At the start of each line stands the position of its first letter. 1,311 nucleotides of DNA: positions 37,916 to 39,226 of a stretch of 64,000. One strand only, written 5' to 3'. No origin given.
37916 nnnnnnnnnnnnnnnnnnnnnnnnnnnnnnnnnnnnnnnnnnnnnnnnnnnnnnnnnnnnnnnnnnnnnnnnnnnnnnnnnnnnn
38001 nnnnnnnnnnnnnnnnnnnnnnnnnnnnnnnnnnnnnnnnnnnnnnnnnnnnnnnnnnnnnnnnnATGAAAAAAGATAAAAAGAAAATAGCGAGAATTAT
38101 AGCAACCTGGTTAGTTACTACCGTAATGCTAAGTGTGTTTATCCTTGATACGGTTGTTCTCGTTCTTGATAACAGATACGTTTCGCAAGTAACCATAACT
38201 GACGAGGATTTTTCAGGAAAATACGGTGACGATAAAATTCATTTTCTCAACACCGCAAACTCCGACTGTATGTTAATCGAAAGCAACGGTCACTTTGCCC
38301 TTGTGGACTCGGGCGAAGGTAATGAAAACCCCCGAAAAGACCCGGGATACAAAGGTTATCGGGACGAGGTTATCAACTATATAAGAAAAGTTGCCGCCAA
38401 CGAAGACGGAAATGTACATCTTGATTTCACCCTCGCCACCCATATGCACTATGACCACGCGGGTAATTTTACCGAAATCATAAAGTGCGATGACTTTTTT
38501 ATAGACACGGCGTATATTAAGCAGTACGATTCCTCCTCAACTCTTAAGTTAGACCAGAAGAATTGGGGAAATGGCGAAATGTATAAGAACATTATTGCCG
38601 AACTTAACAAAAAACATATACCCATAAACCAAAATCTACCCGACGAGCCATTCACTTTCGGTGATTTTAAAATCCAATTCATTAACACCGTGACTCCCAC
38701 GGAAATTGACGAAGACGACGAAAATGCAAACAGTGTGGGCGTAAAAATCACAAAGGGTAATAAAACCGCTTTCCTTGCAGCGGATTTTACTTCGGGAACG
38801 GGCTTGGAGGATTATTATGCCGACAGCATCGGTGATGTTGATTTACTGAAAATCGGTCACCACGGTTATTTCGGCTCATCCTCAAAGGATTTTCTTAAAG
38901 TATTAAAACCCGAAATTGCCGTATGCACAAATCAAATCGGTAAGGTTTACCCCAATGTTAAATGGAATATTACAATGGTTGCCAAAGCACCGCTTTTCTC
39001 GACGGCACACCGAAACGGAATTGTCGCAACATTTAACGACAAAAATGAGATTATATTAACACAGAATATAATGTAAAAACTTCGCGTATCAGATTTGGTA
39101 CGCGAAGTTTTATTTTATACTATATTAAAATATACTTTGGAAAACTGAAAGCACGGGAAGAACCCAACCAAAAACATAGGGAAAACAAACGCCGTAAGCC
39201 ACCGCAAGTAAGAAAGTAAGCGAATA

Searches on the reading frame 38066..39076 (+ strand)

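Call 82: search_protein_families(library=pfam, proteins=[window:38066-39076:+], max_evalue=0.000001)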
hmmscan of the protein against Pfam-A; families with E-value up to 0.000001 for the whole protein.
window:38066-39076:+ (336 aa): 1 family
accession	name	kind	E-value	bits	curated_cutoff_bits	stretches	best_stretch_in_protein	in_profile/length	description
PF00753.33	Lactamase_B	-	6.6e-07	29.9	22.7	0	65-138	5-63/196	Metallo-beta-lactamase superfamily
